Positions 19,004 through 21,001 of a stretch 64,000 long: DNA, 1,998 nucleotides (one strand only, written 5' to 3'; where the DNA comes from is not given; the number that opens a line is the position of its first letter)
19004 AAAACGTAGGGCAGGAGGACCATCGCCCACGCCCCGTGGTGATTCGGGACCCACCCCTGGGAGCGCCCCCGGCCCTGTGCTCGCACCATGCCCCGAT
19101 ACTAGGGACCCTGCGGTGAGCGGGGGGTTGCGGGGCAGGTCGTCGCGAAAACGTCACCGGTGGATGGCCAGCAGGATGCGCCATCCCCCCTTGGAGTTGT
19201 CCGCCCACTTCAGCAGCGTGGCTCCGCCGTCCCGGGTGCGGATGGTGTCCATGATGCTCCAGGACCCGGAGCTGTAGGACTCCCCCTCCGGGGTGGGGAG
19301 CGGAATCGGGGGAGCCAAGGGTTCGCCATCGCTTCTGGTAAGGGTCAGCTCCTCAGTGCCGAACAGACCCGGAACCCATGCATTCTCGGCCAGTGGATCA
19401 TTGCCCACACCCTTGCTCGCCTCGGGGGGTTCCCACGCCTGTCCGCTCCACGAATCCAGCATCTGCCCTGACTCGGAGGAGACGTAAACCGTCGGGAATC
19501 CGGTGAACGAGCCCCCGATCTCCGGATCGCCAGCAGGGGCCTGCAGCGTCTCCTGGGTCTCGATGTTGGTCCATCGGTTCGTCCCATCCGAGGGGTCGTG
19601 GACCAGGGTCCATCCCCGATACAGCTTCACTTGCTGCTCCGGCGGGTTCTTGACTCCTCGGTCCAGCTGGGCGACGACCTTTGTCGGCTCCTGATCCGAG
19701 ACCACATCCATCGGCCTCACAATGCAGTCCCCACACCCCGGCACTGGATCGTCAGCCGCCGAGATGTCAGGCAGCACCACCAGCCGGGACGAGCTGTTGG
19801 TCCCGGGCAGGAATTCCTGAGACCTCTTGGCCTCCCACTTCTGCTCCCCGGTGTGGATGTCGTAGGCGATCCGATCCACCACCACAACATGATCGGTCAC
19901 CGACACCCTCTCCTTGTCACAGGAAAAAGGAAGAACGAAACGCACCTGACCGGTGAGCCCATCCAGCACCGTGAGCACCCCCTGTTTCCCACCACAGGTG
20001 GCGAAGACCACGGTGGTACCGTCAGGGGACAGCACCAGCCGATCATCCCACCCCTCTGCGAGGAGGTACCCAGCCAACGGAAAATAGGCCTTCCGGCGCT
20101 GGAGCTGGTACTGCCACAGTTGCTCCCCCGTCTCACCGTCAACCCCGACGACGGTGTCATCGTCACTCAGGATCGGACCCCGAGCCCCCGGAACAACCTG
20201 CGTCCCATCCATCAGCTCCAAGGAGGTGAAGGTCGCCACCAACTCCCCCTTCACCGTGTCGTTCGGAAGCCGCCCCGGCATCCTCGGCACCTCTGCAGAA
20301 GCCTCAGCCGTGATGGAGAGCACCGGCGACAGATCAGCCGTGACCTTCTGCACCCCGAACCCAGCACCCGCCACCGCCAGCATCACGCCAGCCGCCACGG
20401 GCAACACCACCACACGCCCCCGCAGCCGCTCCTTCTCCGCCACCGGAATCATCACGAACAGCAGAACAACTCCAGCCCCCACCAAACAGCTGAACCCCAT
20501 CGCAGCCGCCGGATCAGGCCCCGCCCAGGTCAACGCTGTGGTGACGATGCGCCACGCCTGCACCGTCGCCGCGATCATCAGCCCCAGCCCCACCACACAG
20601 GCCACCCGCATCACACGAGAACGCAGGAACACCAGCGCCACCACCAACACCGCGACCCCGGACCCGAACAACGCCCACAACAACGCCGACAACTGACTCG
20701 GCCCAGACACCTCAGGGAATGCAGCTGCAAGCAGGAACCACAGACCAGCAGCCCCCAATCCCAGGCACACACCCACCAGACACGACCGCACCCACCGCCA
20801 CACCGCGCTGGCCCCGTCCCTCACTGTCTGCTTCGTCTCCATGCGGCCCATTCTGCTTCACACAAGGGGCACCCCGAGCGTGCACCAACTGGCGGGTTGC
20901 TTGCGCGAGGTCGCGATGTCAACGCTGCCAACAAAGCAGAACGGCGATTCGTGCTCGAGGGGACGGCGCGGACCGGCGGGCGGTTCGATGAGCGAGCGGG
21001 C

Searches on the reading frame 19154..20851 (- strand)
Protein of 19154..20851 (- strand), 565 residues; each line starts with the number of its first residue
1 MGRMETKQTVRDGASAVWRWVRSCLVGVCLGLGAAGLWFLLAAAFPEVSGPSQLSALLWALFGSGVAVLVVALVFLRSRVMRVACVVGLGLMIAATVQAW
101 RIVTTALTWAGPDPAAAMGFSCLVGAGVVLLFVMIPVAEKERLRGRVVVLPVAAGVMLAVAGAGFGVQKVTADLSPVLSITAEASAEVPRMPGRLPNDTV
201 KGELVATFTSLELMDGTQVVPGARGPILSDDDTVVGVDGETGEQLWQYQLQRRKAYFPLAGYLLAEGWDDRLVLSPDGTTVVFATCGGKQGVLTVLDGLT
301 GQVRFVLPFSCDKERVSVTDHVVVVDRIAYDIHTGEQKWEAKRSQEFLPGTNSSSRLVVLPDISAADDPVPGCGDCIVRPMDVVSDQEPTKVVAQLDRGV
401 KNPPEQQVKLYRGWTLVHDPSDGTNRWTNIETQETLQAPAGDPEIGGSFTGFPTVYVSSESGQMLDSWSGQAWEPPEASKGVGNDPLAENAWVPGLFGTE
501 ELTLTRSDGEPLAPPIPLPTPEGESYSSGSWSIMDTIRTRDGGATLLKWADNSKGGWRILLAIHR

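Call 85: search_protein_families(library=pfam, proteins=[window:19154-20851:-], max_evalue=0.00001)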
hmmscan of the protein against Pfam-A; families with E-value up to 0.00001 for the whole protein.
window:19154-20851:- (565 aa): 1 family
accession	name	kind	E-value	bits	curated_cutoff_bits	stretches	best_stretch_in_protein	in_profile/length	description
PF13360.13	PQQ_2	-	1.8e-09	38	27.6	1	231-364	2-121/233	Outer membrane protein assembly factor BamB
